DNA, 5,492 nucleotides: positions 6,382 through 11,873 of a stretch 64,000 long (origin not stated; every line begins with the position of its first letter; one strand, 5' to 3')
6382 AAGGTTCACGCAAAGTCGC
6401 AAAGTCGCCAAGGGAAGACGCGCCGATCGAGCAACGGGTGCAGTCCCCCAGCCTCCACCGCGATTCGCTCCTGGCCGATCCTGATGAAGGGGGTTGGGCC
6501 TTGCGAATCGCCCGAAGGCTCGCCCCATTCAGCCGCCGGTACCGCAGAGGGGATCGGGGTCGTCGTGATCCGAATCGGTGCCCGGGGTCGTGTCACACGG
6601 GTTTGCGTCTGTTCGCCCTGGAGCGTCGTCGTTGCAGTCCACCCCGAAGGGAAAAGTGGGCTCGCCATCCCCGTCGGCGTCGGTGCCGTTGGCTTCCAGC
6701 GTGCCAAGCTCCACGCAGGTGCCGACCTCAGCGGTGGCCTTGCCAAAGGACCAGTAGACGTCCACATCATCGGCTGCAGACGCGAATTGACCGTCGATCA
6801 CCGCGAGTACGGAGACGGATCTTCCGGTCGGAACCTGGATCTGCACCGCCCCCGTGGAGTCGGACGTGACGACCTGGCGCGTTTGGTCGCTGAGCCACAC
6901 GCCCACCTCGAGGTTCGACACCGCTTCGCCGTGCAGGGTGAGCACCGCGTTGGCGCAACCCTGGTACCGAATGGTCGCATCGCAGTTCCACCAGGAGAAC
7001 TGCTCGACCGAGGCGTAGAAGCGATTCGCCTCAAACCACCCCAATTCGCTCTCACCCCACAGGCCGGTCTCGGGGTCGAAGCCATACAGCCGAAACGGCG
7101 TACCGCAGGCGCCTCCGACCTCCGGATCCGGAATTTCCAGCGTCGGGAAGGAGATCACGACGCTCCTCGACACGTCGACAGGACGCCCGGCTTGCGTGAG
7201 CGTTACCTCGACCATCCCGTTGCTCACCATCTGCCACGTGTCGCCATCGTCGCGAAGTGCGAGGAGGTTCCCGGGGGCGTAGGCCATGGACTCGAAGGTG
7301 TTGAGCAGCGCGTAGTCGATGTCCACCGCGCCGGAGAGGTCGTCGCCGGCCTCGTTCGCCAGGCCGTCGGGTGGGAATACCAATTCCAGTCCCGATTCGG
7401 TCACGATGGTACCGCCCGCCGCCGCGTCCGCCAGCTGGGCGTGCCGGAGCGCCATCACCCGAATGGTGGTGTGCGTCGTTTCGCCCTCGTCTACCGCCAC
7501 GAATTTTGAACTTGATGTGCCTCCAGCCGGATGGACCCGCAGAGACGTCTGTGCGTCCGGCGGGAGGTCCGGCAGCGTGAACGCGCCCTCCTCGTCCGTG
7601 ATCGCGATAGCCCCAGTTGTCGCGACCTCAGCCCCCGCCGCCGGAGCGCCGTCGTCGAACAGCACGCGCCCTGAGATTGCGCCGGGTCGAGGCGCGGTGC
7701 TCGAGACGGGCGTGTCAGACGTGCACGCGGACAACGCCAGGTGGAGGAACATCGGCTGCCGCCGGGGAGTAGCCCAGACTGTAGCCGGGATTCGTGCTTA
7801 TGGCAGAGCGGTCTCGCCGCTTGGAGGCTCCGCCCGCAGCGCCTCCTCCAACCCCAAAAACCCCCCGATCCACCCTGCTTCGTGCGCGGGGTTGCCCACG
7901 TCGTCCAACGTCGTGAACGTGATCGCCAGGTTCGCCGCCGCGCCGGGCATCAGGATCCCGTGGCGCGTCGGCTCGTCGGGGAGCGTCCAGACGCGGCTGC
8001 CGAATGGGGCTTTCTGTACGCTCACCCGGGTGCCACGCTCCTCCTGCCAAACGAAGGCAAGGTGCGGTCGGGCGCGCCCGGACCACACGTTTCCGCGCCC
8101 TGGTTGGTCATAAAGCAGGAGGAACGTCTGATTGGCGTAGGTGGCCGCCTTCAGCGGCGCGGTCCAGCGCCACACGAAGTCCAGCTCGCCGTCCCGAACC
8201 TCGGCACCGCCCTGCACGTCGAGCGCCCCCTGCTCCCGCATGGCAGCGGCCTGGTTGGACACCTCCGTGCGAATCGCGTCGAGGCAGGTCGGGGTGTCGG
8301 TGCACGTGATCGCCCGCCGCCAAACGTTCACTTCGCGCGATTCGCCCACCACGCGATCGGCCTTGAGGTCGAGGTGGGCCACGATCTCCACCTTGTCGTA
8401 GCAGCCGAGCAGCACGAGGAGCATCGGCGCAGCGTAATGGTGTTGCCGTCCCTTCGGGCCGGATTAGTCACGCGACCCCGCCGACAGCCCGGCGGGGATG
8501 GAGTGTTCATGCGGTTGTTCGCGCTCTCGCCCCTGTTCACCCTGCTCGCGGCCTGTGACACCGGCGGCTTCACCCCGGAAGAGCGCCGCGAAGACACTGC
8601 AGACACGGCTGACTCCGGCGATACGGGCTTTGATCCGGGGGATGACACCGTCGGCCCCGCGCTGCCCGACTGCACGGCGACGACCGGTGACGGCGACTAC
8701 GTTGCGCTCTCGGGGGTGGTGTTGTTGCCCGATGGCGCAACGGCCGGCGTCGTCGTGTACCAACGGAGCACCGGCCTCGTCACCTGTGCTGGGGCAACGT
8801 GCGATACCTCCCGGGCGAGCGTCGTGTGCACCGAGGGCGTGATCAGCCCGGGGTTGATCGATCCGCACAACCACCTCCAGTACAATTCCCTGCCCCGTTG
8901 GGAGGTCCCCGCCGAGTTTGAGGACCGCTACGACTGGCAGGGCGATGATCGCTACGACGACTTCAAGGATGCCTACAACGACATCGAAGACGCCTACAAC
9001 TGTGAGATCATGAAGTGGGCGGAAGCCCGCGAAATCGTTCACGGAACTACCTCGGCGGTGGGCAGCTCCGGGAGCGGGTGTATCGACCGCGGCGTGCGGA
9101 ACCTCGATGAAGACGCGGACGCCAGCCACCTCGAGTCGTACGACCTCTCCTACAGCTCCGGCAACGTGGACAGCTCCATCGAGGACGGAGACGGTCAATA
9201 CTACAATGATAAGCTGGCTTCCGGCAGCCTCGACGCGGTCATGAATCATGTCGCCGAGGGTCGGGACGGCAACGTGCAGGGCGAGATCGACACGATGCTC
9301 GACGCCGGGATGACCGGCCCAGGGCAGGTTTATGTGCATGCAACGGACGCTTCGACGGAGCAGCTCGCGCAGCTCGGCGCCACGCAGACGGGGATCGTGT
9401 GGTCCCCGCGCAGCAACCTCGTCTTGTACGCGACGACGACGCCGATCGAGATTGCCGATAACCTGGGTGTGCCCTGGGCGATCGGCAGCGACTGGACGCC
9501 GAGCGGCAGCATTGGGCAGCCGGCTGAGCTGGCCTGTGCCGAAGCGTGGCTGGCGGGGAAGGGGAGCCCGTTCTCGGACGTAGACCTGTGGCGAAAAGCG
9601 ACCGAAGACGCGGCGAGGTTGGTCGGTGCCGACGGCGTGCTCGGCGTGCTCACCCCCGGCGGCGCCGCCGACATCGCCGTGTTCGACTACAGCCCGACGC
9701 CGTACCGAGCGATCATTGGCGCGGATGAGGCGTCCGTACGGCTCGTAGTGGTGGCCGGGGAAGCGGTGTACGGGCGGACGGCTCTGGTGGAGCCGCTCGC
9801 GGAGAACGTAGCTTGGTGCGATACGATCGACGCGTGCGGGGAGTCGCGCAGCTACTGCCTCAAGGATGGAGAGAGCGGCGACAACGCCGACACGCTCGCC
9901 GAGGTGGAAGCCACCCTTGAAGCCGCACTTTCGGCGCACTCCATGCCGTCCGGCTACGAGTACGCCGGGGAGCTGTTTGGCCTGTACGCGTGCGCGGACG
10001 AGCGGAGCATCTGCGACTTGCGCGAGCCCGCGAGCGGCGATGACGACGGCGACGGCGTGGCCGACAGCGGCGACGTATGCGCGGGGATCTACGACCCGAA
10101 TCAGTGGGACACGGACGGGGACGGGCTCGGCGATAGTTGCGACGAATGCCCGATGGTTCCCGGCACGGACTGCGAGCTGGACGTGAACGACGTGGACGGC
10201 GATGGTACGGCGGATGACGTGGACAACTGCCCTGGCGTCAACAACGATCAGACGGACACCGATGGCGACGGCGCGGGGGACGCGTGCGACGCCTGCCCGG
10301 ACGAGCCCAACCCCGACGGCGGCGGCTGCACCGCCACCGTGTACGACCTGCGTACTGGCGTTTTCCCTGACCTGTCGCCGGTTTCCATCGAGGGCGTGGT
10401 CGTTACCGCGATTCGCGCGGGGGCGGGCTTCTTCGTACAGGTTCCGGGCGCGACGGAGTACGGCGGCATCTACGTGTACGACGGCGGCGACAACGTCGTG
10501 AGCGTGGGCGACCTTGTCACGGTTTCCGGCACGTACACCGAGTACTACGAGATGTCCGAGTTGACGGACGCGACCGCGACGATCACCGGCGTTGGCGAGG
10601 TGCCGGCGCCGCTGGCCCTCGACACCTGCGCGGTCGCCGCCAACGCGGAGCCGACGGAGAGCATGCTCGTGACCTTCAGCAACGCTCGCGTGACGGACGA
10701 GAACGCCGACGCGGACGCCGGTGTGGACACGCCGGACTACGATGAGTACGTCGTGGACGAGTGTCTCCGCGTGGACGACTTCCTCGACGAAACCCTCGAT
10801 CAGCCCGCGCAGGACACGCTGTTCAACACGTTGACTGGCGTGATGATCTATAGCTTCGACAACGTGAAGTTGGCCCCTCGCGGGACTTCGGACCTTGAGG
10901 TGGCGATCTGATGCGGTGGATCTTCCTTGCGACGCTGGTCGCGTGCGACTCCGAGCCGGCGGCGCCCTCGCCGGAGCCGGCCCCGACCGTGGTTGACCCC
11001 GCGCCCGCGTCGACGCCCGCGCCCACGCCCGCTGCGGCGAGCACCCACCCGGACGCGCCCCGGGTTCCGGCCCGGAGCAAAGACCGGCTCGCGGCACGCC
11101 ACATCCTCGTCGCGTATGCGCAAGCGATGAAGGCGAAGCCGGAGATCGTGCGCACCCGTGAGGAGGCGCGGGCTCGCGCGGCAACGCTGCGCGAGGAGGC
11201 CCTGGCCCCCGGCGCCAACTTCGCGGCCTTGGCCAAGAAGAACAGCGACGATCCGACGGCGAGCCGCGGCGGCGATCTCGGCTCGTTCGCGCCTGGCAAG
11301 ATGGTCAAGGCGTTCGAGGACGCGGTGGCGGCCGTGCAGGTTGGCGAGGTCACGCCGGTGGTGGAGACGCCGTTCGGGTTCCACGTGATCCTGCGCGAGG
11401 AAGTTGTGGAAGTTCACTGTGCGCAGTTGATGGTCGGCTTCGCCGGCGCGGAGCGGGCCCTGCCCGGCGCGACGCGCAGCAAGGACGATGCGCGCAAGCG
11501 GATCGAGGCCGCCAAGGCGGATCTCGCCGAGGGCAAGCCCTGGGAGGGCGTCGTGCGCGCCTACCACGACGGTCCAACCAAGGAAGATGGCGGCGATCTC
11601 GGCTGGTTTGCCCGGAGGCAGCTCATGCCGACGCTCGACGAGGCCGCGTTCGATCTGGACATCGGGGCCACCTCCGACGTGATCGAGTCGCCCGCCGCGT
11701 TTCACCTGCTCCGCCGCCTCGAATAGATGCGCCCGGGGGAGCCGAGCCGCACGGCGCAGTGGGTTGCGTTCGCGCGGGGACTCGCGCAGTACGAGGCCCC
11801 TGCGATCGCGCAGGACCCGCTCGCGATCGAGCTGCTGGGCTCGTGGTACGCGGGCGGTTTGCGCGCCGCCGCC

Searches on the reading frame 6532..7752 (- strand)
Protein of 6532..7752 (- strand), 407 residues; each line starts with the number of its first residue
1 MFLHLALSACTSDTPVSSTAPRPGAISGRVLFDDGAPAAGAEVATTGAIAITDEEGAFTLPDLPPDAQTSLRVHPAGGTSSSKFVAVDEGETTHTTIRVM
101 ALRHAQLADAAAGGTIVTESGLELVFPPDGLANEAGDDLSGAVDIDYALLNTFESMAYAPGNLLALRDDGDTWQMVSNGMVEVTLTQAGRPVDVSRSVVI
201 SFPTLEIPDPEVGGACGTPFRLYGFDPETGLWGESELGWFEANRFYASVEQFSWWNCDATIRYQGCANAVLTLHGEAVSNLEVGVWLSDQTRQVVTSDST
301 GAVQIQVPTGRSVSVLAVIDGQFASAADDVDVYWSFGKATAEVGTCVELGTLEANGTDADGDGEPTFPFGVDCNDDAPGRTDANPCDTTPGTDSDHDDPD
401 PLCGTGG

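Call 38: search_protein_families(library=pfam, proteins=[window:6532-7752:-], max_evalue=0.0001)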
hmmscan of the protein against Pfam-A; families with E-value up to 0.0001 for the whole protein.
window:6532-7752:- (407 aa): 2 families
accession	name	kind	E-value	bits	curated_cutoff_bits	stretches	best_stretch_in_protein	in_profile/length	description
PF13620.12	CarboxypepD_reg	-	2.7e-11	44.1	32.3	1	26-98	2-80/82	Carboxypeptidase regulatory-like domain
PF13715.12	CarbopepD_reg_2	-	1.4e-05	25.5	32.2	1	26-99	1-76/88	CarboxypepD_reg-like domain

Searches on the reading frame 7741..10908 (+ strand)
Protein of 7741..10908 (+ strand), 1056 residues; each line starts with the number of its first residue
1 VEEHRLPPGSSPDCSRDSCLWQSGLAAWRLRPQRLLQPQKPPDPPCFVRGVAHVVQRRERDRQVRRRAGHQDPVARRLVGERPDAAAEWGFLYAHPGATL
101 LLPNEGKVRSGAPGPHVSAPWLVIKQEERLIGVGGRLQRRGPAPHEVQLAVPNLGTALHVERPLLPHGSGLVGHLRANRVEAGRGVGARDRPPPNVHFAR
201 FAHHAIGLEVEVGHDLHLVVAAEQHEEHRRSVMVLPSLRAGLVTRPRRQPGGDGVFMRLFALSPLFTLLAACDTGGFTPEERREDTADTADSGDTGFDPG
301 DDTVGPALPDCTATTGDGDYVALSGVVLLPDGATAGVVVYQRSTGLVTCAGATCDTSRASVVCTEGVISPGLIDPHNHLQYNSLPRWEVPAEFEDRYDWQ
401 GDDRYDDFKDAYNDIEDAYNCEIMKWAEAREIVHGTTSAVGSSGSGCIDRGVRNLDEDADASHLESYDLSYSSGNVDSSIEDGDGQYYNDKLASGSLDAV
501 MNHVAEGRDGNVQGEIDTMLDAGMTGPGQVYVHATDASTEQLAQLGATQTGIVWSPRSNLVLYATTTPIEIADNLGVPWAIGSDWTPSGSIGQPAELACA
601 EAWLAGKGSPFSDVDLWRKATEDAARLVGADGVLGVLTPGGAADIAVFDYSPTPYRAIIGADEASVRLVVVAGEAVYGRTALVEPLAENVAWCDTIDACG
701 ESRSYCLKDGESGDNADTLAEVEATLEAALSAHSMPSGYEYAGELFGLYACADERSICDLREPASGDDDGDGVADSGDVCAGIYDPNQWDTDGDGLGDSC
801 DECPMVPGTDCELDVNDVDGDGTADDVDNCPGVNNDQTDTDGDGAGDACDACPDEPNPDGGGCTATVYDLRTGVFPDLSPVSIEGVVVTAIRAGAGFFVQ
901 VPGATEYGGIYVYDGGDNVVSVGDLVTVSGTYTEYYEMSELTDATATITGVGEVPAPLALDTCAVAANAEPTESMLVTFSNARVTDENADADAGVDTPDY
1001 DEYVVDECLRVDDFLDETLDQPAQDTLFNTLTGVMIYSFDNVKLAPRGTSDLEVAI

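Call 38: search_protein_families(library=pfam, proteins=[window:7741-10908:+], max_evalue=0.0001)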
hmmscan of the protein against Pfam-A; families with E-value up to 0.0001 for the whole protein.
window:7741-10908:+ (1056 aa): 3 families
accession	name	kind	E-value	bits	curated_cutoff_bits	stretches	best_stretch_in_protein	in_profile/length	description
PF01979.26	Amidohydro_1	-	1.3e-12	48.1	25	1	531-676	200-345/345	Amidohydrolase family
PF07969.17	Amidohydro_3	-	8.2e-08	32.6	29.7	1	533-677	312-472/472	Amidohydrolase family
PF02412.23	TSP_3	-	1.5e-05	25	25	0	790-835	2-33/36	Thrombospondin type 3 repeat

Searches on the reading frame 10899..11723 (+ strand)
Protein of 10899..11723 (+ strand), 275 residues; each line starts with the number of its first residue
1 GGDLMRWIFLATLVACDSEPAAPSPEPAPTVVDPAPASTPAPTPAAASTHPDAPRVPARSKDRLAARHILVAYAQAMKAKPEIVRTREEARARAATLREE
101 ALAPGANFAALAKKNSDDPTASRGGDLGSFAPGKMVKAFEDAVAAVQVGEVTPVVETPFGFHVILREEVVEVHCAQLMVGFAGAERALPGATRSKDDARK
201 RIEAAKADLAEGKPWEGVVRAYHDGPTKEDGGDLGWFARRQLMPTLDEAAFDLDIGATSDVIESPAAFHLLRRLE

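Call 38: search_protein_families(library=pfam, proteins=[window:10899-11723:+], max_evalue=0.0001)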
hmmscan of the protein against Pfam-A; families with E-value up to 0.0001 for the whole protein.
window:10899-11723:+ (275 aa): 3 families
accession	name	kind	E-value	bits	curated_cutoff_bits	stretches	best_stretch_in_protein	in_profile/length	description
PF00639.27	Rotamase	-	5.4e-40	136.7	21.7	2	68-167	1-96/97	PPIC-type PPIASE domain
PF13616.12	Rotamase_3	-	1.2e-38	132.6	22.5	2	60-164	12-110/116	PPIC-type PPIASE domain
PF13145.12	Rotamase_2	-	1.2e-14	55.6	27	1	82-171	26-110/121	PPIC-type PPIASE domain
